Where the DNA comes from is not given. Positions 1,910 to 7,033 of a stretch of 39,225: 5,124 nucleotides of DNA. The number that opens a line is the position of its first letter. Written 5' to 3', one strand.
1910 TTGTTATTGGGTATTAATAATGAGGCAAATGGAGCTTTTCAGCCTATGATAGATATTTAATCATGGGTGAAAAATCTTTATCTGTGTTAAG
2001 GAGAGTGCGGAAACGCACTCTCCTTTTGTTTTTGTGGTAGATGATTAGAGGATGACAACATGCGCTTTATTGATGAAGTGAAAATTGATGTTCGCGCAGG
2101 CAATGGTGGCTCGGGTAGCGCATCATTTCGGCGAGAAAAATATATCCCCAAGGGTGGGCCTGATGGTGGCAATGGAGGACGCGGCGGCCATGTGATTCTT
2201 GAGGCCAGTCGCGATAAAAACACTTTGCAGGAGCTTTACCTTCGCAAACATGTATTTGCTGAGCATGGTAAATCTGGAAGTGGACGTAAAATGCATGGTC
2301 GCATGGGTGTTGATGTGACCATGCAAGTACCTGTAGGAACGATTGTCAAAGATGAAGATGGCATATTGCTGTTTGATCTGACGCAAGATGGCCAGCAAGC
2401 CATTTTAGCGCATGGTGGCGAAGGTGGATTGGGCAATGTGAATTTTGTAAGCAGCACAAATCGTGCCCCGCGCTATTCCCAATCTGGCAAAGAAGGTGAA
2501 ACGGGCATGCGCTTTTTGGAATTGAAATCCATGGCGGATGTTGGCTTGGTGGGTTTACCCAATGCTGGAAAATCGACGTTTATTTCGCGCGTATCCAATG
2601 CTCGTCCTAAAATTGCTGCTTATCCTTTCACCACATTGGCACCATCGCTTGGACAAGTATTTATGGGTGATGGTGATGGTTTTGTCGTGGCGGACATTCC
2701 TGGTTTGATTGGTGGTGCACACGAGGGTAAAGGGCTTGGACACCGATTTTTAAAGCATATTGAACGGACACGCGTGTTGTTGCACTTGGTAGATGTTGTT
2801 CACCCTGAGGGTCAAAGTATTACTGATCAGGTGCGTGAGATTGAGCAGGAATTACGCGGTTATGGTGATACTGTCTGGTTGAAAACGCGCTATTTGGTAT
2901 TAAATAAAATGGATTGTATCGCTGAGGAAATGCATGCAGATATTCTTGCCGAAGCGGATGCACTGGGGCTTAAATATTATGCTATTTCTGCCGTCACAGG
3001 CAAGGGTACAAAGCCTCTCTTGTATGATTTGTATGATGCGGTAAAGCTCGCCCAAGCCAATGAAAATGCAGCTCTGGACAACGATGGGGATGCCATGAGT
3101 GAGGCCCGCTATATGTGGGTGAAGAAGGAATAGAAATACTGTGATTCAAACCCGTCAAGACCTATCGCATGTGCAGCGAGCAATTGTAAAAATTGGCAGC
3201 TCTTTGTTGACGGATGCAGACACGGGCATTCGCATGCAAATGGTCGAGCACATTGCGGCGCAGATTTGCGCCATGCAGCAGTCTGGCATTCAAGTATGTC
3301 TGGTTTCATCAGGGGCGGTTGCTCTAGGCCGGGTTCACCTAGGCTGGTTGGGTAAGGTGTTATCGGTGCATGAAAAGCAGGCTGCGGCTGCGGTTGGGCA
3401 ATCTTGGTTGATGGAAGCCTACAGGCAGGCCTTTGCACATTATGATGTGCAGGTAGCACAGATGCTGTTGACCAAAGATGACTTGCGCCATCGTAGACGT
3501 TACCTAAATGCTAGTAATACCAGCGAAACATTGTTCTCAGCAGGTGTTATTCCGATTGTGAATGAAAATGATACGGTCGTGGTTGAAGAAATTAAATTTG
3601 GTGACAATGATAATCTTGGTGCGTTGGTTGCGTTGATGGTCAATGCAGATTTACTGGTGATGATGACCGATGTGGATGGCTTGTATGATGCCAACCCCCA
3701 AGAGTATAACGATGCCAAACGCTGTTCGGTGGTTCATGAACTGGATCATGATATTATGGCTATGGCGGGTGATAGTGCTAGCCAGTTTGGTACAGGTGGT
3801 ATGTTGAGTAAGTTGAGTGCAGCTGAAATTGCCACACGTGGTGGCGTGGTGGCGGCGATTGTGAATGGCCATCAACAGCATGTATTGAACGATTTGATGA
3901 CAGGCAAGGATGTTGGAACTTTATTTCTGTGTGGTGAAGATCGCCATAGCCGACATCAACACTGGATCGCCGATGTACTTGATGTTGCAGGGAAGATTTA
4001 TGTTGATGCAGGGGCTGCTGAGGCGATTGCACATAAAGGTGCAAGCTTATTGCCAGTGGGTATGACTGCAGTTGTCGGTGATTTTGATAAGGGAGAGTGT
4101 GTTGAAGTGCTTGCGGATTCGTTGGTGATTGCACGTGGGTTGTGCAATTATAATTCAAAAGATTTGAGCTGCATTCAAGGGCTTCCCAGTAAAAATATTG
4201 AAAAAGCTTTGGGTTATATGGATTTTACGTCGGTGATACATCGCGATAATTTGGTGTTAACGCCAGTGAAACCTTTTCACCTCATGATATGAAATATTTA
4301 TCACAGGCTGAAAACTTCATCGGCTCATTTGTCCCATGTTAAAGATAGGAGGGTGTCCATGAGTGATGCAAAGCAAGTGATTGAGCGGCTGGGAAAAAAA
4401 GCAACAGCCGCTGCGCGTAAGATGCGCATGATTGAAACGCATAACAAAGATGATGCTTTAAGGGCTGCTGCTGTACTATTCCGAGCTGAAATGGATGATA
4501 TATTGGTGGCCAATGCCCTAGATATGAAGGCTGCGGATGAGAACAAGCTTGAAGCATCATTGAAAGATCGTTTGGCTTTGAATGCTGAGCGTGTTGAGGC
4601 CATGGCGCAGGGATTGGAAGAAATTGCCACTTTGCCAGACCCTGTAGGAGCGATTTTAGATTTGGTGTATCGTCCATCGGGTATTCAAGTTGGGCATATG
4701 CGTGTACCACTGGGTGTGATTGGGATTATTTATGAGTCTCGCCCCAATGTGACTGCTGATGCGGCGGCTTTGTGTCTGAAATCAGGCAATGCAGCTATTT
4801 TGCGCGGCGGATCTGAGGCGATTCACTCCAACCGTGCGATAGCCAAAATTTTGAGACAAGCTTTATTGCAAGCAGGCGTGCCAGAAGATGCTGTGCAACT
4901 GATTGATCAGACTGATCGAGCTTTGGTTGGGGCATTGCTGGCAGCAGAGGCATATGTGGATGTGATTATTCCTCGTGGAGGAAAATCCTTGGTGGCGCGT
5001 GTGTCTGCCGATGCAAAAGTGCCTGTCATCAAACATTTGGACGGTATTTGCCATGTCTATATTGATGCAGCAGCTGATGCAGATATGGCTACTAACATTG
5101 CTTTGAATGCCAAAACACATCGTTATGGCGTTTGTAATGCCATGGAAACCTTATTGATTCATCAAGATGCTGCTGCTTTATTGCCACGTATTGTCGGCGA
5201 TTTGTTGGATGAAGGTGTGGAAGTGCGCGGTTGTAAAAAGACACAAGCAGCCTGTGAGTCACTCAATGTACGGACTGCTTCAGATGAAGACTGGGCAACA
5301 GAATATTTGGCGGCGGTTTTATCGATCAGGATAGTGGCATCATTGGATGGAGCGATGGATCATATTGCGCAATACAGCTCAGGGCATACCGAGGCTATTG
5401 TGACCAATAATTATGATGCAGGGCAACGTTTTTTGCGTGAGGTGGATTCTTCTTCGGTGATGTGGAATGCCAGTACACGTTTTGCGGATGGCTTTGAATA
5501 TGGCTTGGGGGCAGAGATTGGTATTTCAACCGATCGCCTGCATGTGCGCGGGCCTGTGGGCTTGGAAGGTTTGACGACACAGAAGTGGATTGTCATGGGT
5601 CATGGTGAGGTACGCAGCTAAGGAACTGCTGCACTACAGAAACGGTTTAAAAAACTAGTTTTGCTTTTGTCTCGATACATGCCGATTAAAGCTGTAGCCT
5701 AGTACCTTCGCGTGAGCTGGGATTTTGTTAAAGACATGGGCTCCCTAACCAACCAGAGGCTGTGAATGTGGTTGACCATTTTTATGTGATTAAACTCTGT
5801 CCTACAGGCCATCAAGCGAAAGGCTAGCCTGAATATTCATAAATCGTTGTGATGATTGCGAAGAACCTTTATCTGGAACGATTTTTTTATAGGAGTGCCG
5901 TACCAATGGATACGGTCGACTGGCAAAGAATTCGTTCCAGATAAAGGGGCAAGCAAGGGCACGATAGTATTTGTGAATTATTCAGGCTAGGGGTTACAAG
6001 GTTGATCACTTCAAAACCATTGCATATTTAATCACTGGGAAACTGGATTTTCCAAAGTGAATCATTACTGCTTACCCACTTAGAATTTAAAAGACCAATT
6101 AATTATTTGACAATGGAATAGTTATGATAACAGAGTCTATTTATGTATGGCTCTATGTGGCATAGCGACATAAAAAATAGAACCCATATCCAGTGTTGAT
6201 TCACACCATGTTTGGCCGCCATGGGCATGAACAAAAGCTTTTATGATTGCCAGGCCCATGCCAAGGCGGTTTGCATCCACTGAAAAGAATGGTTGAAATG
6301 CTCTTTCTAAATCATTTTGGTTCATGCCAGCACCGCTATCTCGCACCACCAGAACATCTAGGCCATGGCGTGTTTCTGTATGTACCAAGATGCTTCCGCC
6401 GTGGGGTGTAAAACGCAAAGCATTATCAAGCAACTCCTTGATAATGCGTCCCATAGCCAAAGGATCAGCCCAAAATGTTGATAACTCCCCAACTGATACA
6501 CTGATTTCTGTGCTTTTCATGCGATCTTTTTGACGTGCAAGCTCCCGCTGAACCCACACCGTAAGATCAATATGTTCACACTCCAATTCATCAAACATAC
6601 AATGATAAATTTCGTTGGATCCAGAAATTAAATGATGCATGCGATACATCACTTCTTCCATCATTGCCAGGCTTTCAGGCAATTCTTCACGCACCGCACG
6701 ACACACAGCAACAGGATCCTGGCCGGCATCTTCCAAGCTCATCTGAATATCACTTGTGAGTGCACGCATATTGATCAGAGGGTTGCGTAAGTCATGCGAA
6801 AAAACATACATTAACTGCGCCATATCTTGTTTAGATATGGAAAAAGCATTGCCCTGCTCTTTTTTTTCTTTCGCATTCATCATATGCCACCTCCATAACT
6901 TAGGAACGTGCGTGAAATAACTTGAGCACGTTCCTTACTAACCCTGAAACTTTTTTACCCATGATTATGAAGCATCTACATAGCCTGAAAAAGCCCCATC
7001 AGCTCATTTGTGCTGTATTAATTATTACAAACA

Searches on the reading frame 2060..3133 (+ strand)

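Call 53: search_protein_families(library=pfam, proteins=[window:2060-3133:+], max_evalue=0.00001)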
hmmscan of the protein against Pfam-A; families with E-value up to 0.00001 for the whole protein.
window:2060-3133:+ (357 aa): 3 families
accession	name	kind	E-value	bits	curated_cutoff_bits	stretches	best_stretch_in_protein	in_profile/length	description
PF01018.28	GTP1_OBG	-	7.5e-55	185.2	27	1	4-156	1-154/155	GTP1/OBG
PF01926.29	MMR_HSR1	-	1.1e-23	83.9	21.9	1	160-283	1-113/113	50S ribosome-binding GTPase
PF02421.24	FeoB_N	-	2.6e-08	34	27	1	161-321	3-153/156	Ferrous iron transport protein B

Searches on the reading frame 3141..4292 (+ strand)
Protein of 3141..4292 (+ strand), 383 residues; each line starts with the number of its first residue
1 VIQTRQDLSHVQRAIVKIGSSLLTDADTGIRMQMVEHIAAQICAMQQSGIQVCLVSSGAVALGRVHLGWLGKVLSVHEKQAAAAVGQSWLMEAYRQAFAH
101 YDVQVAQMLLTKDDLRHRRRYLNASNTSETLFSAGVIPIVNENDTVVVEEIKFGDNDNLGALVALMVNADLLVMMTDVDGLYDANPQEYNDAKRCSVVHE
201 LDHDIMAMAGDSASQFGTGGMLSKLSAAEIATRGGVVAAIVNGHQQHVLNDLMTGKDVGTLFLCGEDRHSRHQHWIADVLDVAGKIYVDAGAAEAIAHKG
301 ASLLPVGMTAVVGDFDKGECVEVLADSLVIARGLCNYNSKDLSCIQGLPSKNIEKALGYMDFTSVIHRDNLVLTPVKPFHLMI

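Call 53: search_protein_families(library=pfam, proteins=[window:3141-4292:+], max_evalue=0.00001)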
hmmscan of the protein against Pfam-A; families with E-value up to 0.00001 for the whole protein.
window:3141-4292:+ (383 aa): 2 families
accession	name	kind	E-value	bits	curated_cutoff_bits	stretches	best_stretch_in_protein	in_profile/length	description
PF00696.33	AA_kinase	-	1e-44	153.5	24.9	1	13-241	2-232/234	Amino acid kinase family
PF01472.26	PUA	-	2.9e-17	62.8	24.8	1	284-355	1-72/74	PUA domain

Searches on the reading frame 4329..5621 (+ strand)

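Call 53: search_protein_families(library=pfam, proteins=[window:4329-5621:+], max_evalue=0.00001)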
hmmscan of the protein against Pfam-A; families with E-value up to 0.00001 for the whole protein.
window:4329-5621:+ (430 aa): 1 family
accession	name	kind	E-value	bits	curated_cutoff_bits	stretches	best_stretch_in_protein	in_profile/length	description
PF00171.27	Aldedh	-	2e-19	69.9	23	1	10-282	24-282/461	Aldehyde dehydrogenase family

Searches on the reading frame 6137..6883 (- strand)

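Call 53: search_protein_families(library=pfam, proteins=[window:6137-6883:-], max_evalue=0.00001)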
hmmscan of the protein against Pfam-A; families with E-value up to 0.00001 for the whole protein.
window:6137-6883:- (248 aa): 1 family
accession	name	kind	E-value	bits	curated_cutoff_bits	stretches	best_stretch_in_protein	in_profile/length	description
PF02518.31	HATPase_c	-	2.8e-21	76.5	26.4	1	140-243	2-109/111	Histidine kinase-, DNA gyrase B-, and HSP90-like ATPase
